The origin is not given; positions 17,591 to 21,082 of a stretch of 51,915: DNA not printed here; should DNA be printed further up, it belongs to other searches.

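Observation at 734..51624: HIP1-like highly iterated palindrome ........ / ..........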

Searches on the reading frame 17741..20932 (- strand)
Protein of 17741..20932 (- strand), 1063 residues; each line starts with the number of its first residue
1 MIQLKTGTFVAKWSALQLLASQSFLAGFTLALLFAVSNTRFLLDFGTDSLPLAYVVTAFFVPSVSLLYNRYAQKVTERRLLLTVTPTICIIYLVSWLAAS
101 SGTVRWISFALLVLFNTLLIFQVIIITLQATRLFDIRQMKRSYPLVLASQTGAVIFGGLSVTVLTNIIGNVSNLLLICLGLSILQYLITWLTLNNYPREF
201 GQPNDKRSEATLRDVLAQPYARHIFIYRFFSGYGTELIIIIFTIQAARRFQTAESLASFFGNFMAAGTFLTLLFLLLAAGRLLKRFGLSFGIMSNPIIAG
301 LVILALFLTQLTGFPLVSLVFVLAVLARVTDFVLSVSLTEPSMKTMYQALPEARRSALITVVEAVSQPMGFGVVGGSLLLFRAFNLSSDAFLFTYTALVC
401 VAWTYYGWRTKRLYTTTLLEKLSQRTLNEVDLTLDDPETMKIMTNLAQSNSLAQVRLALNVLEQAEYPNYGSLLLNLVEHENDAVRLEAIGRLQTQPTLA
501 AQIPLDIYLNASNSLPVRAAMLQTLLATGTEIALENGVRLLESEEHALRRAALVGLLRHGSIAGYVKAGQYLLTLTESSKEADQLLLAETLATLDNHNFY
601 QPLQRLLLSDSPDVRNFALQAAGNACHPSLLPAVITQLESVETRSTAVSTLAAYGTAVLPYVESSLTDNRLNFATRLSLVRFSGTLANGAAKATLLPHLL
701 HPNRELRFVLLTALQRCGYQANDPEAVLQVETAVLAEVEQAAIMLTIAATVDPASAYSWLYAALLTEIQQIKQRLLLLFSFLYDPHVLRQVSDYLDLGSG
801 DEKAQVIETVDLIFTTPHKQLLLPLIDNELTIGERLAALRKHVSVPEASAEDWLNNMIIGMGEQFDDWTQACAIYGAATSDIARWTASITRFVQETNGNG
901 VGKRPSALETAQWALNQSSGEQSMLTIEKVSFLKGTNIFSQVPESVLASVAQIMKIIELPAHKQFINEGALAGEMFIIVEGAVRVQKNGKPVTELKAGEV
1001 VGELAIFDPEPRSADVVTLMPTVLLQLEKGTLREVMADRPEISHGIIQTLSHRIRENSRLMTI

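Call 5: search_protein_families(library=ncbifam, proteins=[window:17741-20932:-], max_evalue=1e-10)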
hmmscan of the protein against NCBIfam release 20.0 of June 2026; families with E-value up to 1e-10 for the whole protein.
window:17741-20932:- (1063 aa): 0 families

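Call 65: search_protein_families(library=pfam, proteins=[window:17741-20932:-], max_evalue=0.00001)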
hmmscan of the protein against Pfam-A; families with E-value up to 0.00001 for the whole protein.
window:17741-20932:- (1063 aa): 2 families
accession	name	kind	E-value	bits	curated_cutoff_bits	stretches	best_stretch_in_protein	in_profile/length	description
PF00027.35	cNMP_binding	-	2.7e-16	59.8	27.5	1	958-1038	3-88/89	Cyclic nucleotide-binding domain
PF13646.12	HEAT_2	-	3.7e-11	43.6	27.7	0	603-669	5-74/88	HEAT repeats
